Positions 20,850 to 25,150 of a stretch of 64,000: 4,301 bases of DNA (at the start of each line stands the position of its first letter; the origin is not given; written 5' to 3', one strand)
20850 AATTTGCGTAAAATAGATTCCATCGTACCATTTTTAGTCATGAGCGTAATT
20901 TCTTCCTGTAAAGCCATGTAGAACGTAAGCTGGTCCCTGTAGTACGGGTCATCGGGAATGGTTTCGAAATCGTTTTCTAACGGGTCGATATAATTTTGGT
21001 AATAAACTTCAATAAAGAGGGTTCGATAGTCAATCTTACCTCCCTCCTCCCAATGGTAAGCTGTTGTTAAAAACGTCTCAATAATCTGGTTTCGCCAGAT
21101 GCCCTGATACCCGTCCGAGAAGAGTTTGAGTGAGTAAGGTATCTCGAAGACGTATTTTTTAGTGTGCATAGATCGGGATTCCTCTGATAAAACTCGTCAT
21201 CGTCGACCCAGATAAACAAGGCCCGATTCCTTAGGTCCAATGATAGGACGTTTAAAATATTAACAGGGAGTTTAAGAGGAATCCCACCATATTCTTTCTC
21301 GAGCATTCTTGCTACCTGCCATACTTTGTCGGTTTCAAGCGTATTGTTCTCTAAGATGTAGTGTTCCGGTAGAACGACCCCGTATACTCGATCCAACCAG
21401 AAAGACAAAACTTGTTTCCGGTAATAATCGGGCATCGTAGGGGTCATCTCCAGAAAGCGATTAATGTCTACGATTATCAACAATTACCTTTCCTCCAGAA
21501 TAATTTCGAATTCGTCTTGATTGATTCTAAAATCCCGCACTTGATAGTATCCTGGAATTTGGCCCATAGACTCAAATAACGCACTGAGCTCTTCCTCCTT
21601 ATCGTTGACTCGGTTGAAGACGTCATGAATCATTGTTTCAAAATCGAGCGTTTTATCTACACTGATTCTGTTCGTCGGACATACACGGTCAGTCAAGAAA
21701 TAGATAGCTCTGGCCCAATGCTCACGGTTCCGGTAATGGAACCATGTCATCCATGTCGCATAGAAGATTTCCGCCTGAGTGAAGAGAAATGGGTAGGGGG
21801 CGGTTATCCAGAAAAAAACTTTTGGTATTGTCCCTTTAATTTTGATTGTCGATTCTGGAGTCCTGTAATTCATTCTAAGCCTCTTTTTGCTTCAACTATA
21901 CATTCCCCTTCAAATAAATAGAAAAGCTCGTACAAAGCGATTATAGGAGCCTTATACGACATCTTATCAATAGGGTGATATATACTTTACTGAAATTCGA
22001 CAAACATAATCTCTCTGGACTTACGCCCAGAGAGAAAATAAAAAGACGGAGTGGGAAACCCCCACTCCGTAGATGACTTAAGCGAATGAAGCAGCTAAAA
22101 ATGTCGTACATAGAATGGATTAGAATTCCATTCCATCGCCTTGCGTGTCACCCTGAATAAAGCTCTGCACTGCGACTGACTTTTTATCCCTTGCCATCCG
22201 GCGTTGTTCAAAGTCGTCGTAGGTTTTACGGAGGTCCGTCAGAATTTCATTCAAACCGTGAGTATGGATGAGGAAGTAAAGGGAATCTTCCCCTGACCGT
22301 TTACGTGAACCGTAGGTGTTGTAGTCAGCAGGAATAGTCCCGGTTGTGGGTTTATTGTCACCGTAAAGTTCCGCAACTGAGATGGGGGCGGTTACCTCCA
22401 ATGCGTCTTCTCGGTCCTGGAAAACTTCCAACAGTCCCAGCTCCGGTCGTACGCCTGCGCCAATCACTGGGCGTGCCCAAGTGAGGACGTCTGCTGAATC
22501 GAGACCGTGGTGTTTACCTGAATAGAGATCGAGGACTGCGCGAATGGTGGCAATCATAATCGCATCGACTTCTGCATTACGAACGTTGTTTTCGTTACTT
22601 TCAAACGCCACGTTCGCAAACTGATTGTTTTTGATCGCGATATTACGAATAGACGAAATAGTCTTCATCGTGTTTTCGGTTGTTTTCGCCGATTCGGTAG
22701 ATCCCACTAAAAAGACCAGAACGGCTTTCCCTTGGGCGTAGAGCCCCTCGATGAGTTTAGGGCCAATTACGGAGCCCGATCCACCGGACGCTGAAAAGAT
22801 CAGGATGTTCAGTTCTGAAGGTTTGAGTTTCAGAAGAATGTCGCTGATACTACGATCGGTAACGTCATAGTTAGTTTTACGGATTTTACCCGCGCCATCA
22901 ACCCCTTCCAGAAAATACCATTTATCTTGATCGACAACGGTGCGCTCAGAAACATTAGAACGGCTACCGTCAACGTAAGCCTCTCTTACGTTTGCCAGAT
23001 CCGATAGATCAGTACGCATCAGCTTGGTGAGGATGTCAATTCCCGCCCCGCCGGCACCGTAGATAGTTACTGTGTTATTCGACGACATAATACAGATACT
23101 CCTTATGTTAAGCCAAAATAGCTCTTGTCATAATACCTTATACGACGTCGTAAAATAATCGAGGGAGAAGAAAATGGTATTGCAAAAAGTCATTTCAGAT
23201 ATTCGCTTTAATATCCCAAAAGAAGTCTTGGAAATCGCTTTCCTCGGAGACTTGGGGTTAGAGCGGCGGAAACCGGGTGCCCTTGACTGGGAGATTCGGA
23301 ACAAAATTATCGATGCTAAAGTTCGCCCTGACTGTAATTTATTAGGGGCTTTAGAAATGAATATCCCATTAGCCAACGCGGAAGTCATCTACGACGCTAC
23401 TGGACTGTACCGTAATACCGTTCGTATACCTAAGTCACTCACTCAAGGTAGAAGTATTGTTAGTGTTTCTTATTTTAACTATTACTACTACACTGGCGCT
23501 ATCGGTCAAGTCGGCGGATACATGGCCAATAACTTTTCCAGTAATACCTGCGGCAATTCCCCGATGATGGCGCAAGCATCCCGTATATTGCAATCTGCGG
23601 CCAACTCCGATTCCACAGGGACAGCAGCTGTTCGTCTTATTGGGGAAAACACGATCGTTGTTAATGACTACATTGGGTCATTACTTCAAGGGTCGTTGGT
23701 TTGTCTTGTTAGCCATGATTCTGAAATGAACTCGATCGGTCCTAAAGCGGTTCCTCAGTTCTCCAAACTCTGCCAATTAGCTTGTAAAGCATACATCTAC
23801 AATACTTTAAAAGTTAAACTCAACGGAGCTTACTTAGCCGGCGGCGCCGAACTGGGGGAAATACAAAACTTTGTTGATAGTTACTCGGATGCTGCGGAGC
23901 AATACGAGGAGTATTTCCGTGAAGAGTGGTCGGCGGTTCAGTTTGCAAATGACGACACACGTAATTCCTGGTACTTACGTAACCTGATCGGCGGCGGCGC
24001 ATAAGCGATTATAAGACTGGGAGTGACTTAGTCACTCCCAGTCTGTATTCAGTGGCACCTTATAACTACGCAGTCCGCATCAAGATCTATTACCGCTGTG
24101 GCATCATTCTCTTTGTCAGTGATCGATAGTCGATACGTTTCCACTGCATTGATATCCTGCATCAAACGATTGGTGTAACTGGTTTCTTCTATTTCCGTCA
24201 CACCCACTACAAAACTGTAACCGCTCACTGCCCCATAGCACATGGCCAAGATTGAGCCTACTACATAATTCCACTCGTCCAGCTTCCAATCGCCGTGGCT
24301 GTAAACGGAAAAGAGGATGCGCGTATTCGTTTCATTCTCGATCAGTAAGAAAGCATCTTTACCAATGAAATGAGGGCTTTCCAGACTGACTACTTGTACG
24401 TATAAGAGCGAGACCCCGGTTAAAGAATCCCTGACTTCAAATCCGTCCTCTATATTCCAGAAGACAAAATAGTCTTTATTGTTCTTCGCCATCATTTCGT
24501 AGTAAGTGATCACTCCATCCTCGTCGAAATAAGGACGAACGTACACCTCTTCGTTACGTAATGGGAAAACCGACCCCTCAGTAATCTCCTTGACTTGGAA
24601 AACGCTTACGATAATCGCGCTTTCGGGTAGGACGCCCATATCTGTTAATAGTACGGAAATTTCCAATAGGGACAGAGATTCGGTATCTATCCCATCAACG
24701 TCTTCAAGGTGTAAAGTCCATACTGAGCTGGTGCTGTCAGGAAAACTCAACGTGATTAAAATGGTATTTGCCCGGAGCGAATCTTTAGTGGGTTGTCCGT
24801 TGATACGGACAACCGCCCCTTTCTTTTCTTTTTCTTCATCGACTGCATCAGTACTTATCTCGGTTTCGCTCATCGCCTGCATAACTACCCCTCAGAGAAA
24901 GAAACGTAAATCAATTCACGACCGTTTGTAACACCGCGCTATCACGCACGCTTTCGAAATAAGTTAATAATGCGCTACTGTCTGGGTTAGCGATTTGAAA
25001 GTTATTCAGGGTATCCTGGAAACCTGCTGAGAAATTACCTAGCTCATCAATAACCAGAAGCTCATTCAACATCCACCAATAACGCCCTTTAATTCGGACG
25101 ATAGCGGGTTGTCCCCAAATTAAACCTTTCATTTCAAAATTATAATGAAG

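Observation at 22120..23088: PhuZ phage tubulin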

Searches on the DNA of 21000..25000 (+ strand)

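Call 6: search_dna_similar(query=window:21000-25000:+, collection=phages, mode=near, max_rows=15)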
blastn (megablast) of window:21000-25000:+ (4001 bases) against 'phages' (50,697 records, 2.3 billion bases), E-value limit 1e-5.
Records with a match: 1; places in all: 1; records where one place covers at least 80% of the query: 1.
Best place of each record, by identity: >=99% 1.
By first word of the organism name: Klebsiella 1.
By host as written in the record: - 1.
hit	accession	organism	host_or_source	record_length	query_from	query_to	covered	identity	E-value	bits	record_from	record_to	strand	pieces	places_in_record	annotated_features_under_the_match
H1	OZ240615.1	Klebsiella phage vB_KpM_Centimanus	-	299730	1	4001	100%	99.0%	0e+0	7167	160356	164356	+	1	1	tubulin PhuZ | hypothetical protein (x5)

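Call 50: search_rna_families(source=window, start=21400, end=23600, threshold=evalue, max_evalue=1)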
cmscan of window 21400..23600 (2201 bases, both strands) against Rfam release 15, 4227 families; matches with E-value up to 1: 0.
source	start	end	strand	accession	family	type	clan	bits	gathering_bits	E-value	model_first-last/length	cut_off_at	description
